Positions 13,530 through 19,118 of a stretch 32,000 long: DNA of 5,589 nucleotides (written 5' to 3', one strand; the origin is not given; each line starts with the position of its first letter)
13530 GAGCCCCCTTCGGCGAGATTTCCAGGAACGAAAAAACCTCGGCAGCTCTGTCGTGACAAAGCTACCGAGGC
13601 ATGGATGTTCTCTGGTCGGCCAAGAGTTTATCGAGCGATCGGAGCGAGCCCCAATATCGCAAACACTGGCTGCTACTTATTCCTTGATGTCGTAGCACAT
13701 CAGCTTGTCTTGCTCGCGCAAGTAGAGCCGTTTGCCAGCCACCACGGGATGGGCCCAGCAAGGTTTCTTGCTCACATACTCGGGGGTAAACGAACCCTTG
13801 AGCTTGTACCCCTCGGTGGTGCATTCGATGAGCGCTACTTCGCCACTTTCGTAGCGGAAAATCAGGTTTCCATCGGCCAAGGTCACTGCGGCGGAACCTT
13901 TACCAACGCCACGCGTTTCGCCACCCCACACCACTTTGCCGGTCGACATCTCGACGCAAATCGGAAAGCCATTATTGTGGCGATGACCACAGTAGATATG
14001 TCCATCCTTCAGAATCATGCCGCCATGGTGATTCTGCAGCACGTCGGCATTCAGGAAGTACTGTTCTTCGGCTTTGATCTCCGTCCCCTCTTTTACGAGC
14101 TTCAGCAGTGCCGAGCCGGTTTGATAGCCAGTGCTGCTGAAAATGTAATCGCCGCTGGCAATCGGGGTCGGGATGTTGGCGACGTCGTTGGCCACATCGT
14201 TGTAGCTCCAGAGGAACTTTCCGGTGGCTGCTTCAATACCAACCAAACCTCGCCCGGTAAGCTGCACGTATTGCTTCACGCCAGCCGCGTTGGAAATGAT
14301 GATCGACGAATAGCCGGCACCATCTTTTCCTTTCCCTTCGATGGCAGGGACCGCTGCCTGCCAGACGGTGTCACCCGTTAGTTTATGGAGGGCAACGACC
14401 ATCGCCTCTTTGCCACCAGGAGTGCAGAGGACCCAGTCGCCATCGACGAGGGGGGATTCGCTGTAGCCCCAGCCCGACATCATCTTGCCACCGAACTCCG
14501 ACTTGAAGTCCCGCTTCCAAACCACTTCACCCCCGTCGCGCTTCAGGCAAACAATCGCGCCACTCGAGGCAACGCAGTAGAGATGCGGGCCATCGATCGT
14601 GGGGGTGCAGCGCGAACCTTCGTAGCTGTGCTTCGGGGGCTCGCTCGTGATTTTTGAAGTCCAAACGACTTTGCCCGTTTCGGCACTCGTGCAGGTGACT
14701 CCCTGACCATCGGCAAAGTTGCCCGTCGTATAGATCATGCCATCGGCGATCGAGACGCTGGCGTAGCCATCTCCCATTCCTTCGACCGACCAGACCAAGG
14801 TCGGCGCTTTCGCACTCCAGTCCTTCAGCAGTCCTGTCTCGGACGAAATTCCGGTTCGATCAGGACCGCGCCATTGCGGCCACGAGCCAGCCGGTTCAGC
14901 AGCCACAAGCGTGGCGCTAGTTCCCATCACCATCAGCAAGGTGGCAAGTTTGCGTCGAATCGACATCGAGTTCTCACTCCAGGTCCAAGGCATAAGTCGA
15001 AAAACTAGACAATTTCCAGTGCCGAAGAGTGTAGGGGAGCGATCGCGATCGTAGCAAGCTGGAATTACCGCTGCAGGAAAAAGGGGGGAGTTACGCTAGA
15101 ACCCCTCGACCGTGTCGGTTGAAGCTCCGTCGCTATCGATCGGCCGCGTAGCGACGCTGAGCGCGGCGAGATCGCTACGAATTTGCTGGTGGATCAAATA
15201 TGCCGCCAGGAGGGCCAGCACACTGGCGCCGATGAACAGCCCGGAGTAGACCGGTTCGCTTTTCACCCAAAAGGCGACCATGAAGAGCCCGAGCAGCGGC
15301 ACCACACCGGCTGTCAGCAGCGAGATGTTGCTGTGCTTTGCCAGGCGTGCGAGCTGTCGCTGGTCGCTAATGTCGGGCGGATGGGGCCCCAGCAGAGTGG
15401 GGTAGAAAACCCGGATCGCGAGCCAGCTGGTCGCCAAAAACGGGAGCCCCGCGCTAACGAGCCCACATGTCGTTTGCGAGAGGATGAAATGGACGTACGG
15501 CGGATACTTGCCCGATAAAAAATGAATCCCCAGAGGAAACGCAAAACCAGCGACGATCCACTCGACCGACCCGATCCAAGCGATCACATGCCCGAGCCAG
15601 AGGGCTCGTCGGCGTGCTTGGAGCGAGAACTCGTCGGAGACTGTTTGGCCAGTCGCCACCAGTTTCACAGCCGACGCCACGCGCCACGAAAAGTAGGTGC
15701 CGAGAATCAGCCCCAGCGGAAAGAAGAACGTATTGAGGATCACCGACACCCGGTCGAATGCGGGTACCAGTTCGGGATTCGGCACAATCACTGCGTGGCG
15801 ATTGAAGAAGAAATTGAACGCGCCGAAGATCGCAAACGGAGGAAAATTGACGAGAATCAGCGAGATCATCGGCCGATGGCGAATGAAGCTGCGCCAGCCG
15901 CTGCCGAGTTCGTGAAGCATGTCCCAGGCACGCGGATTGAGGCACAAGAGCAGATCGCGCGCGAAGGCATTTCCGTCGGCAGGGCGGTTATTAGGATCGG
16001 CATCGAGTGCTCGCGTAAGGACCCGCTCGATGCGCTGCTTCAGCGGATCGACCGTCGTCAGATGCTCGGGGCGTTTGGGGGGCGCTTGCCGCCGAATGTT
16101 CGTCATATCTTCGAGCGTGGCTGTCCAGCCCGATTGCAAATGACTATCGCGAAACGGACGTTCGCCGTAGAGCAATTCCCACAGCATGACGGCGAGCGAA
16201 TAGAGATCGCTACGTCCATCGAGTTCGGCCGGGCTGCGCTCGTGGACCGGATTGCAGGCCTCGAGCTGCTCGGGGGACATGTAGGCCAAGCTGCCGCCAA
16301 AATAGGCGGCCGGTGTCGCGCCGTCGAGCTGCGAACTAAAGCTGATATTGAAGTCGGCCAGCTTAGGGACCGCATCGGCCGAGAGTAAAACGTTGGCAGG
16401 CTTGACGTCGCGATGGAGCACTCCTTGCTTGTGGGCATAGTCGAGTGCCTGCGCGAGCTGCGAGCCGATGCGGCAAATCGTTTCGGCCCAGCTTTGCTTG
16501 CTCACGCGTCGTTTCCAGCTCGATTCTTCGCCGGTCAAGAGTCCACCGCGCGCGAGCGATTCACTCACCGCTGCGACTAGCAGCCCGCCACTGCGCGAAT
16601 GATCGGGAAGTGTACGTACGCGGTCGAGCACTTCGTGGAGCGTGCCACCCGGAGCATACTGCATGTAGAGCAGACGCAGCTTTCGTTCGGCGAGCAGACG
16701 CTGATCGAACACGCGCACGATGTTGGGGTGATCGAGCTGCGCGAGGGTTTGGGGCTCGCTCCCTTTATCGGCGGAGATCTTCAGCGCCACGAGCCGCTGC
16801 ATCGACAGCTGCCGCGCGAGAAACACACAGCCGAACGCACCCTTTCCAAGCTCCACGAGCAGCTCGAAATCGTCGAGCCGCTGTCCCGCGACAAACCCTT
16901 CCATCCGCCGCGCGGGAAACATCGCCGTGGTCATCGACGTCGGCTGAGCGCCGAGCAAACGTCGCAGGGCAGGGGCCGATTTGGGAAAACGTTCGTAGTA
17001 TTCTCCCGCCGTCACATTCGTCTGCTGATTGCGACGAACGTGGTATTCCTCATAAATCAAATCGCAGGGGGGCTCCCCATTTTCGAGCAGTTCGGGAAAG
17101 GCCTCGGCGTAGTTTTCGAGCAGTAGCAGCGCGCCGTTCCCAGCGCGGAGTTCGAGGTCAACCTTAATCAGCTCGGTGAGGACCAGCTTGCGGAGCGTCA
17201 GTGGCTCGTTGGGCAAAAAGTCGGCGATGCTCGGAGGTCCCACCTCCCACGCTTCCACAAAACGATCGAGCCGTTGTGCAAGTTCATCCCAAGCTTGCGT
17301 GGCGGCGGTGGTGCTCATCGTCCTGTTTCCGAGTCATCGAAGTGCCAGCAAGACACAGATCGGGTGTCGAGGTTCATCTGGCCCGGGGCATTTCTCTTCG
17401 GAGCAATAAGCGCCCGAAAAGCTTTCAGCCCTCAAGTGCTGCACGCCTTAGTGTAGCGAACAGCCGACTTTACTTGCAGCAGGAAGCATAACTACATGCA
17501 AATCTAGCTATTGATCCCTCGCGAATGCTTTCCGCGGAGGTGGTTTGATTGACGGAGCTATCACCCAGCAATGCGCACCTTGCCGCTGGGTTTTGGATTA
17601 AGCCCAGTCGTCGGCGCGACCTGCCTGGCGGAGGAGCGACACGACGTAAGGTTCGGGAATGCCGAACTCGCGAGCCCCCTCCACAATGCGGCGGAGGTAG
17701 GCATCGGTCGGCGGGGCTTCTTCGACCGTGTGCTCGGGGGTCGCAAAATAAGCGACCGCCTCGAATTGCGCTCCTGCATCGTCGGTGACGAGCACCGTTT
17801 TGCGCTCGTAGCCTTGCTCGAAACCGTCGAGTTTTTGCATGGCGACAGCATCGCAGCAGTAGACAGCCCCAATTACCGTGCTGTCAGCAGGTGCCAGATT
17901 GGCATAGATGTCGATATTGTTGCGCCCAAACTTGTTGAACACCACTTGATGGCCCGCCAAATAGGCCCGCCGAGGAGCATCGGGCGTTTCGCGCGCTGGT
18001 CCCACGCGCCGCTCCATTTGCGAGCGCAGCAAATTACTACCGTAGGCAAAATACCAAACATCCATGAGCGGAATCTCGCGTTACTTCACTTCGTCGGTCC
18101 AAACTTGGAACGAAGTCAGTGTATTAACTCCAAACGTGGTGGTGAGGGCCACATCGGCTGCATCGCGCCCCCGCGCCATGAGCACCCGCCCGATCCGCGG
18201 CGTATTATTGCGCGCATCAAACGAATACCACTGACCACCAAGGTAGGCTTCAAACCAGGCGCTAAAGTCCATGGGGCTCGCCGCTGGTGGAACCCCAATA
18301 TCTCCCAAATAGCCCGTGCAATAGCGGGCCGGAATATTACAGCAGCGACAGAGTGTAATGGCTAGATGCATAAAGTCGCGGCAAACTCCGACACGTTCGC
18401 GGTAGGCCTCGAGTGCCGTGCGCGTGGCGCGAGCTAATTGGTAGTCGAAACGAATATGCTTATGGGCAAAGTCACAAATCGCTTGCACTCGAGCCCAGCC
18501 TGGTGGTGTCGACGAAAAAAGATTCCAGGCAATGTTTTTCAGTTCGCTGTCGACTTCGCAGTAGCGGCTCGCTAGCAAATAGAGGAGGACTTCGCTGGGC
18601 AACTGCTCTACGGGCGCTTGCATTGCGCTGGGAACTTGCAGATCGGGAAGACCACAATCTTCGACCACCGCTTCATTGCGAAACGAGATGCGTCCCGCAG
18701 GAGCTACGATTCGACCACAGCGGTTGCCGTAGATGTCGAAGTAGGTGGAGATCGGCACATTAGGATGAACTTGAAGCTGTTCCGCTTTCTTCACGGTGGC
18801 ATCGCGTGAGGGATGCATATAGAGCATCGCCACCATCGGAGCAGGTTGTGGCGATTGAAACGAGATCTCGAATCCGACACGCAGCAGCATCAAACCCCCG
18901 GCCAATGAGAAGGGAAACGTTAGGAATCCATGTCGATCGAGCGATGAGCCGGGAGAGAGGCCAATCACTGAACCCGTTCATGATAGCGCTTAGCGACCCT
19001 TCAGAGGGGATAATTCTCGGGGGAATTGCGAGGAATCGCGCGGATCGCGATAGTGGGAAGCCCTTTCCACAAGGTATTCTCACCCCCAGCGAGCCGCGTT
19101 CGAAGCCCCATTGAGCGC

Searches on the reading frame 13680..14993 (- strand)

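Call 67: search_protein_families(library=pfam, proteins=[window:13680-14993:-], max_evalue=0.001)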
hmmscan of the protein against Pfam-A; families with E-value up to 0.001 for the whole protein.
window:13680-14993:- (438 aa): 3 families
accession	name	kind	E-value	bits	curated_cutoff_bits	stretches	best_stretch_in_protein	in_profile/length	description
PF13360.13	PQQ_2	-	2.9e-28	99.5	27.6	1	97-356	3-231/233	Outer membrane protein assembly factor BamB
PF13570.13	Beta-prop_ACSF4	-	4.1e-08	33.4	133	1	99-425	31-317/329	Beta-alanine-activating enzyme, beta-propeller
PF01011.28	PQQ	-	1.1e-07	31.4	26.7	0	93-165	13-87/595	Glucose/ethanol/alcohol dehydrogenase, beta-propeller domain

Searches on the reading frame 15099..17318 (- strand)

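Call 67: search_protein_families(library=pfam, proteins=[window:15099-17318:-], max_evalue=0.001)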
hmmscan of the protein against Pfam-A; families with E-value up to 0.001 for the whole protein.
window:15099-17318:- (740 aa): 2 families
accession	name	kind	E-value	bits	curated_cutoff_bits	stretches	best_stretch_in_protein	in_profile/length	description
PF00069.31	Pkinase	-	1.3e-36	126.7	31.7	1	152-447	2-253/263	Protein kinase domain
PF07714.23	PK_Tyr_Ser-Thr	-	2.7e-25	89.6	23.1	1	153-446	3-249/258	Protein tyrosine and serine/threonine kinase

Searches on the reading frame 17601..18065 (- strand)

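Call 10: search_protein_families(library=pfam, proteins=[window:17601-18065:-], max_evalue=0.01)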
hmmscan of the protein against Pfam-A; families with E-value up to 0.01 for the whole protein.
window:17601-18065:- (155 aa): 3 families
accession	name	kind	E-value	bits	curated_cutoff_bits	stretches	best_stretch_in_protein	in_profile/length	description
PF13772.11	AIG2_2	-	4.6e-12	46.6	27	1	64-144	2-83/83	AIG2-like family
PF06094.17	GGACT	-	7.9e-10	39.8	22.8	1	5-115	1-108/120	Gamma-glutamyl cyclotransferase, AIG2-like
PF14442.11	Bd3614_N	-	0.0053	17.5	25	0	94-135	15-53/92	Bd3614-like deaminase N-terminal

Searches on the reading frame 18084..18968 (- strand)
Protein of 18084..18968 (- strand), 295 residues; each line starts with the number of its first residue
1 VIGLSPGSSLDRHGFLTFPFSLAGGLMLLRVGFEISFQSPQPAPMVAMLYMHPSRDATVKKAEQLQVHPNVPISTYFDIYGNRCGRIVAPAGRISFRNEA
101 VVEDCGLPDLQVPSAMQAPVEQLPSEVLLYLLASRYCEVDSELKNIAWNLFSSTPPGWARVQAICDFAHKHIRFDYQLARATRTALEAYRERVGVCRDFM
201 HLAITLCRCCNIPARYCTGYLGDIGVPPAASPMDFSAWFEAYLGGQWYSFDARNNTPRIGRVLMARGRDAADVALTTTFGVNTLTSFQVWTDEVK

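Call 10: search_protein_families(library=pfam, proteins=[window:18084-18968:-], max_evalue=0.01)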
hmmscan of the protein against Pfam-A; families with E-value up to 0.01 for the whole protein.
window:18084-18968:- (295 aa): 1 family
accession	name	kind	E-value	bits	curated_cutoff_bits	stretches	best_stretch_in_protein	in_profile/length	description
PF01841.26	Transglut_core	-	4.9e-19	69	23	1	156-252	14-108/108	Transglutaminase-like superfamily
